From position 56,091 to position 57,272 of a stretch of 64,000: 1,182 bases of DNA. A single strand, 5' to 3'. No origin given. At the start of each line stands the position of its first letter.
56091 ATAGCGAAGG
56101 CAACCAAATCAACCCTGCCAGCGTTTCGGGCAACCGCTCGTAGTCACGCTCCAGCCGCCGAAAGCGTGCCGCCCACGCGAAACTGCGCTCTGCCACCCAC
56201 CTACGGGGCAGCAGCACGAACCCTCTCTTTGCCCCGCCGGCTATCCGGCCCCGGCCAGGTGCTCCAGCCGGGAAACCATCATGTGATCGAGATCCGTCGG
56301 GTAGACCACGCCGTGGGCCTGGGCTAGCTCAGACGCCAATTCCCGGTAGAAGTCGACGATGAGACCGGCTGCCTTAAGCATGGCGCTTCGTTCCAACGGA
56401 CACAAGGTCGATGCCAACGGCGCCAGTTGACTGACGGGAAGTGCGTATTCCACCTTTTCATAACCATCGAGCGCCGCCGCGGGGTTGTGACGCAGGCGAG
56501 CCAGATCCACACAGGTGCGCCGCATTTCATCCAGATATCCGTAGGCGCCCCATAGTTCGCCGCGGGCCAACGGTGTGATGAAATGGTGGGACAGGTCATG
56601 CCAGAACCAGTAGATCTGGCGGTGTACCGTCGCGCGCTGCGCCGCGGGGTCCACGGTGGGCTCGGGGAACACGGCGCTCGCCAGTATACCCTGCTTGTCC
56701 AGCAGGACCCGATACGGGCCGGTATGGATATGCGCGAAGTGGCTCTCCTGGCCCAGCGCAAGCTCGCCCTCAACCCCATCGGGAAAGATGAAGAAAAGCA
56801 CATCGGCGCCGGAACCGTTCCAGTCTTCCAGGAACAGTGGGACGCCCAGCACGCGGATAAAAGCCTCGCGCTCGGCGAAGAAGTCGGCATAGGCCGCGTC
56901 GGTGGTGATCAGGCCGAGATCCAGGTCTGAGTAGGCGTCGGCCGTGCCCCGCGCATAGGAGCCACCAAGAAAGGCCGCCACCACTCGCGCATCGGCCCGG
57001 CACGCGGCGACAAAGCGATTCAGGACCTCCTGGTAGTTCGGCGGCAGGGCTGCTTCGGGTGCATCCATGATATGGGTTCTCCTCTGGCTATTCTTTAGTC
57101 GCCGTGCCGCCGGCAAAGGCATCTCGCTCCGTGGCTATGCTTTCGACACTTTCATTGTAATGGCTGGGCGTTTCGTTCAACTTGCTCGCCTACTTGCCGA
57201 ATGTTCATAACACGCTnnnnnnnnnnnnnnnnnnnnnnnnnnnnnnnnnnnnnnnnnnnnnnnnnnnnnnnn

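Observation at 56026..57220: Nucleotidyltransferase gene carried on a cassette bounded by perfect 18-bp (imperfect about 50-bp) terminal inverted repeats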

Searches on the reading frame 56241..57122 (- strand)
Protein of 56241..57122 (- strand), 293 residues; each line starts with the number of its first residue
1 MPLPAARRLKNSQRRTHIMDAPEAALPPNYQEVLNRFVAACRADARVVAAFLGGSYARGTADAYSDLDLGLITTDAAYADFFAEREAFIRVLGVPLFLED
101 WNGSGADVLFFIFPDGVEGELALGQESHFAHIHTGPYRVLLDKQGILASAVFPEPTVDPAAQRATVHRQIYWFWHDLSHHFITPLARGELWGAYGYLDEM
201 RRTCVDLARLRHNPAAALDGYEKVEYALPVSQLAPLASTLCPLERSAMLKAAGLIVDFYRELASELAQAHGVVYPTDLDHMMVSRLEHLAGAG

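Call 8: search_protein_families(library=pfam, proteins=[window:56241-57122:-], max_evalue=0.1)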
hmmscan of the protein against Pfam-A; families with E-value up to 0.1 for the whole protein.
window:56241-57122:- (293 aa): 3 families
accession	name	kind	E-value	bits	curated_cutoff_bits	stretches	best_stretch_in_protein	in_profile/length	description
PF04439.18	Adenyl_transf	-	1.1e-11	44.8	22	1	30-287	4-277/279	Streptomycin adenylyltransferase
PF01909.29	NTP_transf_2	-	1.5e-06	28.9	21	1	36-79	3-46/93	Nucleotidyltransferase domain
PF18765.7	Polbeta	-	0.00059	20.4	26.9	1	42-76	8-42/93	Polymerase beta, Nucleotidyltransferase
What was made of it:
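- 56241..57068 (-): Intact cargo gene: a 275-aa nucleotidyltransferase of the ANT(6)/Lnu(B) fold. PF04439 1.1e-11 over 4-277/279 (call 8).
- On Antibiotic nucleotidyltransferases ANT(6) / Lnu: PF04439 44.8 bits against a 22-bit cut-off (call 8).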

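Call 9: search_protein_families(library=ncbifam, proteins=[window:56241-57122:-], max_evalue=0.1)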
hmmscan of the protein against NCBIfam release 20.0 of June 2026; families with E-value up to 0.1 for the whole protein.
window:56241-57122:- (293 aa): 7 families
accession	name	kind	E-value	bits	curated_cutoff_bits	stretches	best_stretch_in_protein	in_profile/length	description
NF000119.1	linco_LnuF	exception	3.3e-08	33.1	450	1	31-134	4-102/273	lincosamide nucleotidyltransferase Lnu(F)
NF047752.1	MntA_antitoxin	equivalog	2.2e-05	24.3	60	1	44-90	4-51/106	type VII toxin-antitoxin system MntA family adenylyltransferase antitoxin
NF028535.0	ANT_4p_II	subfamily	0.0007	18.9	350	1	36-80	7-52/251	ANT(4')-II family aminoglycoside nucleotidyltransferase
NF000235.3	linco_LnuB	exception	0.0099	15.5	525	1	38-121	12-90/267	lincosamide nucleotidyltransferase Lnu(B)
NF033084.2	ANT_6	equivalog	0.013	14.8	420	0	31-276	4-266/280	aminoglycoside 6-adenylyltransferase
NF033182.0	linco_LnuG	exception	0.018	14.8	525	1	31-82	5-56/267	lincosamide nucleotidyltransferase Lnu(G)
NF051895.1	anti_phage_HalB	equivalog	0.032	13.8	190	1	52-81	4-33/211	anti-phage Hailong system nucleotidyltransferase HalB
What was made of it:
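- Closest known: ANT. Different: Scores are 33 against a 450-bit cut-off for Lnu(F) and 15 against 420 for ANT(6) (call 9).
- The cargo fails the curated cut-offs of Lnu(F), Lnu(B) and ANT(6) by a wide margin (call 9).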

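Call 10: find_encoding_contigs(protein=window:56241-57122:-, flank=10000, max_places=10)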
Protein window:56241-57122:- (293 aa): no gene with exactly this product is on record in the collection.
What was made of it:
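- Tried and rejected: Exact look-up of the window's NTase: not on record (call 10).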

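Call 11: find_homologous_proteins(query=window:56241-57071:-)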
Query window:56241-57071:- (276 aa): 1169 proteins with E <= 0.001 among 6712 candidates; the best 120 are listed.
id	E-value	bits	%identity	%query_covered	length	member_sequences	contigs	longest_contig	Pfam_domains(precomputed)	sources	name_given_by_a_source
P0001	6.0e-173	592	95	100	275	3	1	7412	PF04439.19,PF01909.30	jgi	jgi:predicted nucleotidyltransferase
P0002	2.4e-159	547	88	99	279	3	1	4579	PF04439.19,PF01909.30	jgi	-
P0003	1.1e-158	545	87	100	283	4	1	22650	PF04439.19,PF01909.30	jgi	jgi:predicted nucleotidyltransferase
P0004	2.7e-158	544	86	100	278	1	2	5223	PF04439.19,PF01909.30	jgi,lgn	jgi:predicted nucleotidyltransferase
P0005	6.1e-158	542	86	99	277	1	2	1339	PF04439.19,PF01909.30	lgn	-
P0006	1.5e-157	541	86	99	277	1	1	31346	PF04439.19,PF01909.30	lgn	-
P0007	2.6e-151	521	85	99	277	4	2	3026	PF04439.19,PF01909.30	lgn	-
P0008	1.6e-119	416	69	100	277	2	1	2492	PF04439.19,PF01909.30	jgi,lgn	jgi:predicted nucleotidyltransferase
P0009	4.6e-116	405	68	97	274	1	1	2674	PF04439.19,PF01909.30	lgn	-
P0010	2.0e-115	403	66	100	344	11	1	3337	PF04439.19,PF01909.30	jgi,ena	-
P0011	2.3e-115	403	67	99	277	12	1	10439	PF04439.19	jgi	jgi:predicted nucleotidyltransferase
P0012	2.3e-115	403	67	100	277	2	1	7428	PF04439.19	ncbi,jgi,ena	-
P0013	4.9e-115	402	66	99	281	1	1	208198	PF04439.19,PF01909.30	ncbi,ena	-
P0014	6.6e-115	401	66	99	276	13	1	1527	PF04439.19,PF01909.30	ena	-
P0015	6.6e-115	401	78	83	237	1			PF04439.19,PF01909.30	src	-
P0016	5.5e-114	398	67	100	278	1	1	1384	PF04439.19,PF01909.30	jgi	-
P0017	6.6e-114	398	64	98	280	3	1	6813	PF04439.19,PF01909.30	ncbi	-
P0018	8.0e-114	398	68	99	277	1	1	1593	PF04439.19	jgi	jgi:hypothetical protein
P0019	8.2e-114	398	66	99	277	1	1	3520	PF04439.19,PF01909.30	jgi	jgi:predicted nucleotidyltransferase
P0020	9.1e-114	398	68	99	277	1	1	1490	PF04439.19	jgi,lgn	-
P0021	9.2e-114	398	65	99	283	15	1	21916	PF18765.8,PF04439.19,PF01909.30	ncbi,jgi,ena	-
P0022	1.5e-113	397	67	99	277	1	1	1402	PF04439.19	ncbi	-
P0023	2.4e-113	396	65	99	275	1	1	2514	PF04439.19,PF01909.30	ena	-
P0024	3.2e-113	396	67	99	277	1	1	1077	PF04439.19,PF01909.30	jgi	jgi:hypothetical protein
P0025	5.1e-113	395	66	100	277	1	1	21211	PF04439.19,PF01909.30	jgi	-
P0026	1.2e-112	394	66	99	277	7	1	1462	PF04439.19,PF01909.30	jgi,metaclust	metaclust:\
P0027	1.7e-112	393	66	100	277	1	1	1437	PF04439.19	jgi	jgi:predicted nucleotidyltransferase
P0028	3.3e-112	392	66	99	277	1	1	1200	PF04439.19,PF01909.30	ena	-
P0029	3.6e-112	392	66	99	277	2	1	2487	PF04439.19,PF01909.30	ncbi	-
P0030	5.5e-112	392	66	99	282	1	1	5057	PF04439.19,PF01909.30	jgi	jgi:hypothetical protein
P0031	5.7e-112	392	66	99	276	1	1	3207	PF04439.19,PF01909.30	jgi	jgi:predicted nucleotidyltransferase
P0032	7.9e-112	391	67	96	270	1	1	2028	PF04439.19,PF01909.30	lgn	-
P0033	1.1e-111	391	66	99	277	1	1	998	PF04439.19,PF01909.30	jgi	jgi:Streptomycin adenylyltransferase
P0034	1.8e-111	390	68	96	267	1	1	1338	PF04439.19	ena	-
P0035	2.1e-111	390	66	99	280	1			PF18765.8,PF04439.19,PF01909.30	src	-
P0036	2.9e-111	389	66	98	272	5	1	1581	PF04439.19,PF01909.30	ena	-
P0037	3.2e-111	389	65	99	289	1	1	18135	PF18765.8,PF04439.19,PF01909.30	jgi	jgi:predicted nucleotidyltransferase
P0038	4.0e-111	389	66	99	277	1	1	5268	PF04439.19,PF01909.30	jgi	jgi:hypothetical protein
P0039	5.7e-111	388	66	98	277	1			PF04439.19,PF01909.30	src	-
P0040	7.3e-111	388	65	99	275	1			PF04439.19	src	-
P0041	1.1e-110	387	65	99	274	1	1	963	PF04439.19,PF01909.30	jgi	-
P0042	1.2e-110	387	64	99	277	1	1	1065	PF04439.19,PF01909.30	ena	-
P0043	1.2e-110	387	66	93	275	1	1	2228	PF18765.8,PF04439.19,PF01909.30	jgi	jgi:predicted nucleotidyltransferase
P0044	1.3e-110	387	65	99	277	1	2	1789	PF04439.19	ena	-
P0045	1.5e-110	387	66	99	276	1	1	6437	PF04439.19,PF01909.30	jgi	jgi:predicted nucleotidyltransferase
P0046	1.8e-110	387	64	99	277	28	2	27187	PF04439.19,PF01909.30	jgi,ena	-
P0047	2.8e-110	386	65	99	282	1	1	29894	PF04439.19,PF01909.30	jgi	jgi:predicted nucleotidyltransferase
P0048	3.1e-110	386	64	99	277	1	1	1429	PF04439.19,PF01909.30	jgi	jgi:predicted nucleotidyltransferase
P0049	3.1e-110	386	64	98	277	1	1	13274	PF04439.19,PF01909.30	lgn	-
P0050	5.7e-110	385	64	97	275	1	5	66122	PF04439.19,PF01909.30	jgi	jgi:predicted nucleotidyltransferase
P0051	7.0e-110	385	67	96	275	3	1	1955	PF04439.19,PF01909.30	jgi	jgi:predicted nucleotidyltransferase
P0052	7.9e-110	385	65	99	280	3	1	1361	PF04439.19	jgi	jgi:Streptomycin adenylyltransferase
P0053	9.1e-110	384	65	100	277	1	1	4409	PF04439.19,PF01909.30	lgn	-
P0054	1.3e-109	384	65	99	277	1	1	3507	PF04439.19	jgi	jgi:predicted nucleotidyltransferase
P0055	1.5e-109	384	66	99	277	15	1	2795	PF04439.19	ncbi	-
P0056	1.6e-109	384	64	99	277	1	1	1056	PF04439.19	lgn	-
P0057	1.8e-109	383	65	99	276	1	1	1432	PF04439.19,PF01909.30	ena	-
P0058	1.9e-109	383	65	94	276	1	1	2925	PF04439.19,PF01909.30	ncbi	-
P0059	1.9e-109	383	65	100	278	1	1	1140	PF04439.19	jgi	jgi:predicted nucleotidyltransferase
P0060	2.4e-109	383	63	100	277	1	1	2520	PF04439.19,PF01909.30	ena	-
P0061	2.6e-109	383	65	98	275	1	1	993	PF18765.8,PF04439.19,PF01909.30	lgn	-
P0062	2.7e-109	383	65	99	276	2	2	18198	PF04439.19,PF01909.30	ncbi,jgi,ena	-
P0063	3.9e-109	382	65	99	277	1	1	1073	PF04439.19,PF01909.30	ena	-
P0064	4.1e-109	382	65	96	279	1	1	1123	PF04439.19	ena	-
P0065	4.5e-109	382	64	98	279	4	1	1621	PF04439.19,PF01909.30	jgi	-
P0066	4.6e-109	382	63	99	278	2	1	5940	PF04439.19,PF01909.30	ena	-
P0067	6.2e-109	382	65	99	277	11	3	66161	PF04439.19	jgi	-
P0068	8.7e-109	381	64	99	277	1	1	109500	PF04439.19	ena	-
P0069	9.0e-109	381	65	99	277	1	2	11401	PF04439.19,PF01909.30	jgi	jgi:predicted nucleotidyltransferase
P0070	9.9e-109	381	64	99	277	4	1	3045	PF04439.19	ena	-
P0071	1.2e-108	381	66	99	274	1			PF04439.19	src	-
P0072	1.5e-108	380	64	99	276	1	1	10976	PF04439.19,PF01909.30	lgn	-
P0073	2.2e-108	380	64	98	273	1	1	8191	PF04439.19,PF01909.30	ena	-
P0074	2.5e-108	380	64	94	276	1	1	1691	PF18765.8,PF04439.19,PF01909.30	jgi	jgi:predicted nucleotidyltransferase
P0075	2.6e-108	380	65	99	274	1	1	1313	PF04439.19,PF01909.30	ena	-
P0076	3.3e-108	379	65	99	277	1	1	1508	PF04439.19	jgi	jgi:predicted nucleotidyltransferase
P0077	3.8e-108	379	64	99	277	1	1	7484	PF04439.19,PF01909.30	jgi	jgi:predicted nucleotidyltransferase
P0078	4.0e-108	379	64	99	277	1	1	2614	PF04439.19,PF01909.30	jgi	jgi:predicted nucleotidyltransferase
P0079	6.1e-108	378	62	98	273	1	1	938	PF04439.19,PF01909.30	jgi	jgi:predicted nucleotidyltransferase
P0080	1.1e-107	378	64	99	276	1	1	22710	PF04439.19,PF01909.30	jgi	jgi:hypothetical protein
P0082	1.2e-107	377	62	99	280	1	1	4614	PF18765.8,PF04439.19,PF01909.30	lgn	-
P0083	1.3e-107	377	62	100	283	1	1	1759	PF04439.19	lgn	-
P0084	1.4e-107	377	61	100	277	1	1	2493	PF04439.19,PF01909.30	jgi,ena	jgi:predicted nucleotidyltransferase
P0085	1.8e-107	377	61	99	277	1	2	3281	PF04439.19,PF01909.30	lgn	-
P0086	2.4e-107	376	63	98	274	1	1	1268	PF04439.19,PF01909.30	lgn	-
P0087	3.9e-107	376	62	99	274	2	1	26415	PF04439.19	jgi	jgi:Streptomycin adenylyltransferase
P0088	5.8e-107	375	63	99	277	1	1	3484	PF04439.19,PF01909.30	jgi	jgi:predicted nucleotidyltransferase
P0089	6.5e-107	375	63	98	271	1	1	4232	PF04439.19,PF01909.30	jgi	jgi:predicted nucleotidyltransferase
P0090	9.6e-107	374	63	99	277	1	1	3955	PF04439.19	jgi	jgi:hypothetical protein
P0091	1.2e-106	374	63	100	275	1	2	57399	PF04439.19,PF01909.30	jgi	jgi:predicted nucleotidyltransferase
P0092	1.2e-106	374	63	99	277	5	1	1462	PF04439.19,PF01909.30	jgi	jgi:predicted nucleotidyltransferase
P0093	1.7e-106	374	63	99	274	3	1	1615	PF18765.8,PF04439.19,PF01909.30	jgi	-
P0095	2.0e-106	373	65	98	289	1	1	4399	PF04439.19,PF01909.30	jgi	jgi:hypothetical protein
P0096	2.1e-106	373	59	99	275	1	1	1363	PF04439.19,PF01909.30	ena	-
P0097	2.5e-106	373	64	99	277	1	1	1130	PF04439.19,PF01909.30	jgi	jgi:hypothetical protein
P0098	2.8e-106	373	61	99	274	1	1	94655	PF04439.19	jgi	jgi:predicted nucleotidyltransferase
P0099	3.1e-106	373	63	98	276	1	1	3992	PF04439.19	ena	-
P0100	3.2e-106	373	66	96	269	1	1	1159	PF04439.19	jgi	jgi:predicted nucleotidyltransferase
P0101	3.6e-106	373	62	100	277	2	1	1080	PF18765.8,PF04439.19,PF01909.30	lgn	-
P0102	4.3e-106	372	65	96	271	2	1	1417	PF04439.19,PF01909.30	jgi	jgi:hypothetical protein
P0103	6.7e-106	372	64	96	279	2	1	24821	PF18765.8,PF04439.19,PF01909.30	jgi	-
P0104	7.7e-106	372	63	99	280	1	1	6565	PF04439.19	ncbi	-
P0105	7.8e-106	372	63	99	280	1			PF04439.19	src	-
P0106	8.5e-106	371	63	94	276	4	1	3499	PF18765.8,PF04439.19,PF01909.30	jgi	jgi:lincosamide nucleotidyltransferase B/F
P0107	9.6e-106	371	64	99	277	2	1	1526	PF04439.19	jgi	jgi:predicted nucleotidyltransferase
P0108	9.7e-106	371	61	99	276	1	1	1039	PF04439.19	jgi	jgi:hypothetical protein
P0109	1.0e-105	371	64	94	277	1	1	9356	PF04439.19,PF01909.30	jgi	jgi:predicted nucleotidyltransferase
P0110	1.0e-105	371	62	99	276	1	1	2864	PF04439.19,PF01909.30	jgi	jgi:predicted nucleotidyltransferase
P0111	1.1e-105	371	63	99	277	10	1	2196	PF18765.8,PF04439.19,PF01909.30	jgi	-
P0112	1.5e-105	371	62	100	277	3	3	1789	PF04439.19,PF01909.30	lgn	-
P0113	1.7e-105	370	66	94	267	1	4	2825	PF04439.19,PF01909.30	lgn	-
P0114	1.7e-105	370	65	99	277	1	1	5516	PF04439.19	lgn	-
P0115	1.7e-105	370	62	99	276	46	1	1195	PF04439.19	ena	-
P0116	1.7e-105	370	63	99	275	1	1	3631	PF18765.8,PF04439.19,PF01909.30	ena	-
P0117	1.8e-105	370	63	97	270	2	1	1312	PF04439.19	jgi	jgi:predicted nucleotidyltransferase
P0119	1.9e-105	370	64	99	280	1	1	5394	PF04439.19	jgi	-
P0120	2.0e-105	370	63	99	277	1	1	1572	PF04439.19,PF01909.30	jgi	jgi:predicted nucleotidyltransferase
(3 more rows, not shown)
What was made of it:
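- Closest known: ANT. Different: The gene belongs to a large environmental family (1169 hits; most of the 120 listed are 59-69% identical and about 277 aa; call 11).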

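Call 12: find_encoding_contigs(protein=P0001, flank=10000, max_places=4)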
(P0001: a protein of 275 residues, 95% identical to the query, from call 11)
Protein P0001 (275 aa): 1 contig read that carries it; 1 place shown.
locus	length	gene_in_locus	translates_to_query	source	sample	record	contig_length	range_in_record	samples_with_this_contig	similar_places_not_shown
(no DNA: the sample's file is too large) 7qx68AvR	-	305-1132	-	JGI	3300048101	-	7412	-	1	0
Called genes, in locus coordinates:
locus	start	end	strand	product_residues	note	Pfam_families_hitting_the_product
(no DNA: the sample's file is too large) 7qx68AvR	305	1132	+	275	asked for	PF01909:NTP_transf_2 (weak), PF04439:Adenyl_transf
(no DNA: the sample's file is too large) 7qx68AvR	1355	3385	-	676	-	PF00330:Aconitase, PF00694:Aconitase_C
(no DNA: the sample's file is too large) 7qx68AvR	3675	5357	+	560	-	PF02776:TPP_enzyme_N, PF00205:TPP_enzyme_M, PF02775:TPP_enzyme_C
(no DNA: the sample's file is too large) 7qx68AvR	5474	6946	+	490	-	PF01292:Ni_hydr_CYTB, PF00174:Oxidored_molyb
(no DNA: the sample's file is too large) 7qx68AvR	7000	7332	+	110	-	PF07883:Cupin_2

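Call 13: find_encoding_contigs(protein=P0003, flank=10000, max_places=4)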
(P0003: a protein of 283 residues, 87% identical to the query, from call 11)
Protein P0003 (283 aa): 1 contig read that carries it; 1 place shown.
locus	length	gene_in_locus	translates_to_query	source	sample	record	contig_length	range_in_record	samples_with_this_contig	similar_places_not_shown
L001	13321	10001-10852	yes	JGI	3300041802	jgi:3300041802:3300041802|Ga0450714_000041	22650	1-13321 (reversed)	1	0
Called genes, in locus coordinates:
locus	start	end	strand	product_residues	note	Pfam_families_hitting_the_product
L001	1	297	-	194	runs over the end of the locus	PF04717:Phage_base_V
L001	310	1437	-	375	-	PF05954:Phage_GPD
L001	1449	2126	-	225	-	PF19266:CIS_tube, PF01476:LysM (weak)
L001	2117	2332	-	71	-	-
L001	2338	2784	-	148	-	PF06841:Phage_T4_gp19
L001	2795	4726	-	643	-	PF04984:Phage_sheath_1, PF17482:Phage_sheath_1C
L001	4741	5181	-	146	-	PF06841:Phage_T4_gp19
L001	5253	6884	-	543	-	PF04984:Phage_sheath_1, PF17482:Phage_sheath_1C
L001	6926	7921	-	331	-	PF13620:CarboxypepD_reg (faint)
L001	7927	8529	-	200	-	PF14065:Pvc16_N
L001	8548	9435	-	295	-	-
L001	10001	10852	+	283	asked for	PF01909:NTP_transf_2 (weak), PF04439:Adenyl_transf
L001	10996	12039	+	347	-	PF00589:Phage_integrase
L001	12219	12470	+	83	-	-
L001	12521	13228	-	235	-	PF01593:Amino_oxidase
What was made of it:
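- One relative (L001) has a tyrosine recombinase gene next to the nucleotidyltransferase gene (call 13).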

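Call 14: find_encoding_contigs(protein=P0006, flank=10000, max_places=4)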
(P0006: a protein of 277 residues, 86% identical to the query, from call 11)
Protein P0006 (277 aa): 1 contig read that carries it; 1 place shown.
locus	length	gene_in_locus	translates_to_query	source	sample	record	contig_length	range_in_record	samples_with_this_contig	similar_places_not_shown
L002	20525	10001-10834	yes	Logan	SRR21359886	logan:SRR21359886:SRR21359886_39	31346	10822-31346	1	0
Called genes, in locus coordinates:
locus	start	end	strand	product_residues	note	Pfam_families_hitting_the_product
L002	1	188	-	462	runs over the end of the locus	PF00144:Beta-lactamase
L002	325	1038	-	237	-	PF01061:ABC2_membrane, PF12730:ABC2_membrane_4 (weak), PF12698:ABC2_membrane_3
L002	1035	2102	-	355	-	PF00005:ABC_tran, PF13304:AAA_21 (weak), PF13732:DrrA1-3_C (weak)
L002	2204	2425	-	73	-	-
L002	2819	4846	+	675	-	PF05228:CHASE4, PF08448:PAS_4 (faint), PF00989:PAS, PF13188:PAS_8, PF13426:PAS_9, PF00990:GGDEF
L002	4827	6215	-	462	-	PF00479:G6PD_N, PF02781:G6PD_C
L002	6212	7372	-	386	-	PF03446:NAD_binding_2, PF00393:6PGD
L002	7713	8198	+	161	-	PF02627:CMD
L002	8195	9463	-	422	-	PF05977:MFS_3, PF07690:MFS_1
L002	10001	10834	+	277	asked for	PF01909:NTP_transf_2 (weak), PF04439:Adenyl_transf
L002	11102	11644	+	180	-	PF05163:DinB (weak), PF04978:MST, PF11716:MDMPI_N, PF12867:DinB_2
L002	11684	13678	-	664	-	PF00092:VWA, PF13519:VWA_2, PF13768:VWA_3, PF00482:T2SSF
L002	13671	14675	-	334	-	PF00482:T2SSF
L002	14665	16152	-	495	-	PF00437:T2SSE, PF27713:UCP018868 (weak)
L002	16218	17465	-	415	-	PF00072:Response_reg, PF01656:CbiA, PF10609:ParA (weak), PF13614:AAA_31 (weak)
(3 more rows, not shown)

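Call 24: find_related_loci(query=window:56241-57071:-, collection=metagenome_contigs, flank=6000)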
Query window:56241-57071:- (276 aa) in metagenome_contigs; peptide patterns used: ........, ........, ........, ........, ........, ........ (x = any residue, [..] = any of these).
76 stretches matched a pattern; 4 encode a relative of the query (tblastn E <= 1e-3); 4 distinct loci.
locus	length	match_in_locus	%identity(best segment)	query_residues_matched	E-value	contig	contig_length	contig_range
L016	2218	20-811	52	12-275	7e-87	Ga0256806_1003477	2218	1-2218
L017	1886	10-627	51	64-272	1e-68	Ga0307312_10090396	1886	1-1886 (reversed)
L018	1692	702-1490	43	9-273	1e-65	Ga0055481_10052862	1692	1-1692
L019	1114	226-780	53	90-272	1e-66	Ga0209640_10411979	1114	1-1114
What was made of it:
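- Tried and rejected: Metagenome scan with the NTase protein: returned only 43-53% relatives (call 24).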

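Call 25: find_encoding_contigs(protein=P0002, flank=10000, max_places=4)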
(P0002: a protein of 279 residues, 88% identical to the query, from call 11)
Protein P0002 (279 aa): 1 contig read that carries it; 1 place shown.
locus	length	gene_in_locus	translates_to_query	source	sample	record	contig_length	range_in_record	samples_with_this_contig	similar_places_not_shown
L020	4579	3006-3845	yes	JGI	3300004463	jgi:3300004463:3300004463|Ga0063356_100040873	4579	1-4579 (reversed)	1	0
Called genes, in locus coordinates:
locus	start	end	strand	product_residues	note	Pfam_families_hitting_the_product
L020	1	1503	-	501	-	?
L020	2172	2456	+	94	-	-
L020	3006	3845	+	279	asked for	PF01909:NTP_transf_2 (weak), PF04439:Adenyl_transf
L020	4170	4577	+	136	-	?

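Call 26: find_encoding_contigs(protein=P0004, flank=10000, max_places=4)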
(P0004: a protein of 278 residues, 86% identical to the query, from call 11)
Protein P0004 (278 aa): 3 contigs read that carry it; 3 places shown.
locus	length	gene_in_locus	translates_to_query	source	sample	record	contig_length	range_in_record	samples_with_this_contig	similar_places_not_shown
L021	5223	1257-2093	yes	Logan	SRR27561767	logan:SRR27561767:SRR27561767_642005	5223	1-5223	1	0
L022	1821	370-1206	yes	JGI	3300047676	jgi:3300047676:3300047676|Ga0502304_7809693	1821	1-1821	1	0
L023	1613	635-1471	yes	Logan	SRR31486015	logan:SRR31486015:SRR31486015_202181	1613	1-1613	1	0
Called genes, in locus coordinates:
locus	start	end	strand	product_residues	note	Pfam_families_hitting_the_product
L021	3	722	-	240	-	?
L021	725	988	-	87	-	-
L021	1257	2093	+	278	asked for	PF01909:NTP_transf_2 (weak), PF04439:Adenyl_transf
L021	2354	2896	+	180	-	PF05163:DinB (weak), PF04978:MST, PF11716:MDMPI_N, PF12867:DinB_2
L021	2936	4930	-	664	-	PF00092:VWA, PF13519:VWA_2, PF13768:VWA_3, PF00482:T2SSF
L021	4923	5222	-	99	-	?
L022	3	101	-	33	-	?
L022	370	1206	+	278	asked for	PF01909:NTP_transf_2 (weak), PF04439:Adenyl_transf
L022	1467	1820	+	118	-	?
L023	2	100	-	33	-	?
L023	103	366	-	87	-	-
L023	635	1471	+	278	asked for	PF01909:NTP_transf_2 (weak), PF04439:Adenyl_transf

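Call 27: find_encoding_contigs(protein=P0007, flank=10000, max_places=4)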
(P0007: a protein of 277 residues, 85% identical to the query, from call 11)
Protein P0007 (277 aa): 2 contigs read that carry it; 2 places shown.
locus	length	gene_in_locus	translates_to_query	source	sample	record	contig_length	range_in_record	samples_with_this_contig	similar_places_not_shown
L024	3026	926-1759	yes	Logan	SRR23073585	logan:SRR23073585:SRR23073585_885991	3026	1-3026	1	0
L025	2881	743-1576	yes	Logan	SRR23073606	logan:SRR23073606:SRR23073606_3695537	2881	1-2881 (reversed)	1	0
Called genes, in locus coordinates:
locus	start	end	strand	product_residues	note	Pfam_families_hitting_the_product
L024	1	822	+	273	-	?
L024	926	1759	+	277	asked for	PF01909:NTP_transf_2 (weak), PF04439:Adenyl_transf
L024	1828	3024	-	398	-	?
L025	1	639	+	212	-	?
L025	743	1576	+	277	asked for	PF01909:NTP_transf_2 (weak), PF04439:Adenyl_transf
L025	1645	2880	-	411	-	?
